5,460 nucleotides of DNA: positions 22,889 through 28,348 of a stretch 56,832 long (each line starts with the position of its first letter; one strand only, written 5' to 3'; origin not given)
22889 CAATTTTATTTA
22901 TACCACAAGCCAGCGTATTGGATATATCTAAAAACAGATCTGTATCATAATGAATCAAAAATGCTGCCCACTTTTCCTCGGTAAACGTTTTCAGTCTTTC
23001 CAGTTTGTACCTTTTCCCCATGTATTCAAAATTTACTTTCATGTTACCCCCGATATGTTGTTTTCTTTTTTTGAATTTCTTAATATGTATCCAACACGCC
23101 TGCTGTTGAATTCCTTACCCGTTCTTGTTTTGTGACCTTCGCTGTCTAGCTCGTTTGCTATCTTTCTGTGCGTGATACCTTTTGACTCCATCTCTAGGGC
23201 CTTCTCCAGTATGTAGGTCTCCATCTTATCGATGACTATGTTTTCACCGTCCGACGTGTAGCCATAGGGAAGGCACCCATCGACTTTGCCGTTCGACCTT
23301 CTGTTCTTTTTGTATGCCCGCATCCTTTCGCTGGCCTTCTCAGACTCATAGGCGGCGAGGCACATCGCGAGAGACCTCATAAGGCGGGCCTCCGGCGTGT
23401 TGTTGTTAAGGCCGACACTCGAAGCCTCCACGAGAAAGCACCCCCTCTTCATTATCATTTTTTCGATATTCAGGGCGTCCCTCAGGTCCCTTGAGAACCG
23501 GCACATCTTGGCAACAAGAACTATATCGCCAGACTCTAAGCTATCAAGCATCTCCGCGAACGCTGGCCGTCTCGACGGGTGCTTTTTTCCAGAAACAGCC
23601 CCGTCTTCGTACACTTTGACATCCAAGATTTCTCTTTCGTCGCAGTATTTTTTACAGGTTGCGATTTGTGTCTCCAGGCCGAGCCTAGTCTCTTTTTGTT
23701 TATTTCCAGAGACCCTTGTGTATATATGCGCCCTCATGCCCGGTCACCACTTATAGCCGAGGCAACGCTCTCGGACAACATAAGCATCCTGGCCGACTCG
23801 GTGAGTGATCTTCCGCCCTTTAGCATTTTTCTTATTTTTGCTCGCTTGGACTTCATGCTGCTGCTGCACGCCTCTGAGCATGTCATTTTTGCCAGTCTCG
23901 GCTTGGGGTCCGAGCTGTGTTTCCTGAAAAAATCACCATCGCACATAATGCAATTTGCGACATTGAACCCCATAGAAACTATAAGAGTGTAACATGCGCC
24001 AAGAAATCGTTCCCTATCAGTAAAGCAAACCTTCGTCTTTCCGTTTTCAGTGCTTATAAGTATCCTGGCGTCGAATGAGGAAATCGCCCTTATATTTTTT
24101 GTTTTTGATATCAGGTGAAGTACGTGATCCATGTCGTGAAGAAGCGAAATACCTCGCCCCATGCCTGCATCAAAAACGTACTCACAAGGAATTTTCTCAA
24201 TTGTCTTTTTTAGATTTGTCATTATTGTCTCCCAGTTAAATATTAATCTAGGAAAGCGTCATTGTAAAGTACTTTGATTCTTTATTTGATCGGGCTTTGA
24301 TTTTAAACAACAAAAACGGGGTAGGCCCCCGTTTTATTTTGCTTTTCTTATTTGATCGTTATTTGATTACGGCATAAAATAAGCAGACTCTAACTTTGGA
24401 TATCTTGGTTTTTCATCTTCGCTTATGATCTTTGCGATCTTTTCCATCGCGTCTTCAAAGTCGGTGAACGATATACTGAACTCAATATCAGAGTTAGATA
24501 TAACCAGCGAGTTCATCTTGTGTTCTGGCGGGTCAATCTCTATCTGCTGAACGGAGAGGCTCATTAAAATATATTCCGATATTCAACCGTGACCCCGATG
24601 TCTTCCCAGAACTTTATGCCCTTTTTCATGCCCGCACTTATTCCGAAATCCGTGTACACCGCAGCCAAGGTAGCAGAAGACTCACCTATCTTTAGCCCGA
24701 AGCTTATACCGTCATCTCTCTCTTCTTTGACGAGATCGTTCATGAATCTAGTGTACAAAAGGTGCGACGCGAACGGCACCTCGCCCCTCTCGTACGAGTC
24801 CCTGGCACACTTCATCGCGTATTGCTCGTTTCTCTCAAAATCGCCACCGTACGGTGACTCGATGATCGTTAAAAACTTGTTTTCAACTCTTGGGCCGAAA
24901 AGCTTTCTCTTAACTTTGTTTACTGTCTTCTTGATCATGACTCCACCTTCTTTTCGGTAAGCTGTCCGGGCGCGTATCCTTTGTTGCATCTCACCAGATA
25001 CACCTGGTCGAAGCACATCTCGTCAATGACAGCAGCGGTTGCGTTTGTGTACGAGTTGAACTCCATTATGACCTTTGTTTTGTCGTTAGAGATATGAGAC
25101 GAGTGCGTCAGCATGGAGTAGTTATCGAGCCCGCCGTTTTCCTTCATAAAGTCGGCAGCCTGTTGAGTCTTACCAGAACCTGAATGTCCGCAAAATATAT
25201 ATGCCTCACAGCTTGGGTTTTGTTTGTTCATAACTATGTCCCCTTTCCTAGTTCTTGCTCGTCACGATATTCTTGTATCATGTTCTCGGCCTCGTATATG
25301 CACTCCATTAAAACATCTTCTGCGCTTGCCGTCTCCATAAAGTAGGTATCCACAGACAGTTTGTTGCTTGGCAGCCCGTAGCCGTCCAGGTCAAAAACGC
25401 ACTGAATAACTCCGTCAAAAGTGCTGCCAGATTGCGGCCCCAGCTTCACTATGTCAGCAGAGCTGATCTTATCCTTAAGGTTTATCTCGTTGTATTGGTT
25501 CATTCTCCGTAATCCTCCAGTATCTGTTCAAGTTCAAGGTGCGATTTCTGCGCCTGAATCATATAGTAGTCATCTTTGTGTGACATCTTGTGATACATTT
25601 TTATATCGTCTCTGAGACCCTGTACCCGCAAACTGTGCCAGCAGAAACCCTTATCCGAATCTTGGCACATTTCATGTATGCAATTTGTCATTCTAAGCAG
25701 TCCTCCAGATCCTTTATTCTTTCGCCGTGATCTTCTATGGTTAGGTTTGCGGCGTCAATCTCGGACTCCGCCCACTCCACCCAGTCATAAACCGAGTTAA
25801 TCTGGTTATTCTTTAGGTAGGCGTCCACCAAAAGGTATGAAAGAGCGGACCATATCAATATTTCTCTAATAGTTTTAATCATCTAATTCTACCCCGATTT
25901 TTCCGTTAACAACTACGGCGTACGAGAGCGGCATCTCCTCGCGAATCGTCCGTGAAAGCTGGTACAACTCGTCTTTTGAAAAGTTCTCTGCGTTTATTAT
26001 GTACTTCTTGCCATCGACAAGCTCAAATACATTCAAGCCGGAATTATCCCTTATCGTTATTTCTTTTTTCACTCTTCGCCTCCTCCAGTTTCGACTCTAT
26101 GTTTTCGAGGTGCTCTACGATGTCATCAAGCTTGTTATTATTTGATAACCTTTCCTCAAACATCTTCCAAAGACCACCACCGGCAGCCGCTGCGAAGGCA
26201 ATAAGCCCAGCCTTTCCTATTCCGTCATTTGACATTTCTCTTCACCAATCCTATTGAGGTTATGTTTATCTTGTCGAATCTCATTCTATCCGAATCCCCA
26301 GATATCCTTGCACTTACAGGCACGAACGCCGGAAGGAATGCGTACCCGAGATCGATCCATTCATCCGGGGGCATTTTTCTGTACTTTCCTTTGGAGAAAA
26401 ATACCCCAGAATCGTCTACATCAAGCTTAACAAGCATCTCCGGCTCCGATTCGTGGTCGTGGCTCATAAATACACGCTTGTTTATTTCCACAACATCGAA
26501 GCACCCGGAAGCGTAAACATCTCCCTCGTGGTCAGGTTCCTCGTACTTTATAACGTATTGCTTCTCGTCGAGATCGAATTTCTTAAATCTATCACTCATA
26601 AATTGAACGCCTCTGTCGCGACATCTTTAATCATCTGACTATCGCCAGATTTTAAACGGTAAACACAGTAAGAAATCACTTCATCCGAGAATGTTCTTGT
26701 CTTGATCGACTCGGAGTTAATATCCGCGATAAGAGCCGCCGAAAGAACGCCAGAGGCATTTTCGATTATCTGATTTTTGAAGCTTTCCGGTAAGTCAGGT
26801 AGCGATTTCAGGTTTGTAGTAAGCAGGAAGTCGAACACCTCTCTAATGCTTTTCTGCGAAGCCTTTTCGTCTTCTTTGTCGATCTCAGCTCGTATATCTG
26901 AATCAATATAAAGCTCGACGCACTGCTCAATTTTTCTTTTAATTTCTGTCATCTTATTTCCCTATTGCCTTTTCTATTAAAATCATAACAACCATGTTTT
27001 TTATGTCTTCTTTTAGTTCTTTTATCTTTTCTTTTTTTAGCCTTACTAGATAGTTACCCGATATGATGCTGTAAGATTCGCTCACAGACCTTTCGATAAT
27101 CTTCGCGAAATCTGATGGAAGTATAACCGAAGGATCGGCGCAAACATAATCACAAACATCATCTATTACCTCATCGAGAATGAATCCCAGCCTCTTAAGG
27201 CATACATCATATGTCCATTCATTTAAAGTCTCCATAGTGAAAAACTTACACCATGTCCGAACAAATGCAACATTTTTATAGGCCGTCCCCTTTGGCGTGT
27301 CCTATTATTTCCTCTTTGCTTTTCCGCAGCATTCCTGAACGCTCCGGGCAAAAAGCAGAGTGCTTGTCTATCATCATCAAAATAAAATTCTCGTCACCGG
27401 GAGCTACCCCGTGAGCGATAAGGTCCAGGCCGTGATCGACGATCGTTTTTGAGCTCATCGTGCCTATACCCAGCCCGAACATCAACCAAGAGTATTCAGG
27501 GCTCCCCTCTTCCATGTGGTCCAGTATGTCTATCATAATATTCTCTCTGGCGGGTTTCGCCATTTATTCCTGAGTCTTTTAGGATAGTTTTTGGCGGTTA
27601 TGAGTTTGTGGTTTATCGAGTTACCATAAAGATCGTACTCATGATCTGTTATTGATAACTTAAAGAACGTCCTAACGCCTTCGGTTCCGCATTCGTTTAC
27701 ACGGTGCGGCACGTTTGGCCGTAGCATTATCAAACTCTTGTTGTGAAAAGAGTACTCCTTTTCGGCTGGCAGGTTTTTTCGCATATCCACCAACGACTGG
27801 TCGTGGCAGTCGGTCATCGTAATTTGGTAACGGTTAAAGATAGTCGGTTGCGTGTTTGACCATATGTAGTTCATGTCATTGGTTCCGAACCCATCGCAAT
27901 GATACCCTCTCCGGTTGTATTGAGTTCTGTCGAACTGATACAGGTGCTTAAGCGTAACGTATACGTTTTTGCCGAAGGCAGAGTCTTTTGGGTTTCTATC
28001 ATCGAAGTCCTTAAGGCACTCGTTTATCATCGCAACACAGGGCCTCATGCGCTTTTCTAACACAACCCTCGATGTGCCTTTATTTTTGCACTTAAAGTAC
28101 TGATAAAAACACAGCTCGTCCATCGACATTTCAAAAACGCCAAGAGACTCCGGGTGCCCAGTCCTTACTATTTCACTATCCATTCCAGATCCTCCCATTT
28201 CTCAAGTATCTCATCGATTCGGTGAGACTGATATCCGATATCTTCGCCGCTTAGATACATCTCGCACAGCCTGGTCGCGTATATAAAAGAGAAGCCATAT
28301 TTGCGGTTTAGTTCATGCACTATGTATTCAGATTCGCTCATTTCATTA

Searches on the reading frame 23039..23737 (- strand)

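Call 90: search_protein_families(library=ncbifam, proteins=[window:23039-23737:-], max_evalue=0.05)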
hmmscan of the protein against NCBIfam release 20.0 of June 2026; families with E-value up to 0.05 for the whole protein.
window:23039-23737:- (232 aa): 8 families
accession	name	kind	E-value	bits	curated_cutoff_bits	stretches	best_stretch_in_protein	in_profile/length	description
NF047343.1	SCCmet_CcrB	equivalog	2.6e-26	92.4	900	1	3-222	9-230/542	cassette chromosome recombinase CcrB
NF041201.1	recomb_XisF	equivalog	1.3e-15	57.3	375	1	6-196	4-183/465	fdxN element excision recombinase XisF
NF047344.1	SCCmet_CcrA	equivalog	1e-12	47.9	700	1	3-202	4-199/442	cassette chromosome recombinase CcrA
NF047347.1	SCCmet_CcrC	equivalog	7.7e-11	41.2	900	1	4-222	6-232/558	cassette chromosome recombinase CcrC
NF009949.0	PRK13413.1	equivalog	9.5e-10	38.5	272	1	6-197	5-182/203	master DNA invertase Mpi family serine-type recombinase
NF033518.0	transpos_IS607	equivalog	2.2e-06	27.3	110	1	3-83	56-132/187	IS607 family transposase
NF049883.1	resolv_YneB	equivalog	0.0028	17.1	175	1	3-109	2-105/211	YneB family resolvase-like protein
NF001879.0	PRK00629.5-1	equivalog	0.045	12.2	840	0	14-53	518-557/718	phenylalanine--tRNA ligase subunit beta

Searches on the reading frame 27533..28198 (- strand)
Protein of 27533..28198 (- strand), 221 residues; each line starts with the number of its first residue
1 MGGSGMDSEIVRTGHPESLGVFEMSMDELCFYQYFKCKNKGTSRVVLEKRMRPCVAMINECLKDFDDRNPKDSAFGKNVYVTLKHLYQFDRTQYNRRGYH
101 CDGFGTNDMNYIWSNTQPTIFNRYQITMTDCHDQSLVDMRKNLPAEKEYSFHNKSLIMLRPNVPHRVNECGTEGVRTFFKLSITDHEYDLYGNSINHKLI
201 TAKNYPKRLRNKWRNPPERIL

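Call 10: search_protein_families(library=phrogs, proteins=[window:27533-28198:-], max_evalue=0.01)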
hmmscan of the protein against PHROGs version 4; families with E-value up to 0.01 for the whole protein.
window:27533-28198:- (221 aa): 1 family
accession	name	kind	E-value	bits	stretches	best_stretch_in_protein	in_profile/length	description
phrog_1843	-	unknown function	4.6e-15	57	1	25-213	17-208/222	-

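Call 28: find_related_loci(query=window:27533-28198:-, collection=viral_contigs, flank=10000)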
Query window:27533-28198:- (221 aa) in viral_contigs; peptide patterns used: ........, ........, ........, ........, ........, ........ (x = any residue, [..] = any of these).
5 stretches matched a pattern, but none encodes a relative of the query by tblastn (E <= 1e-3).
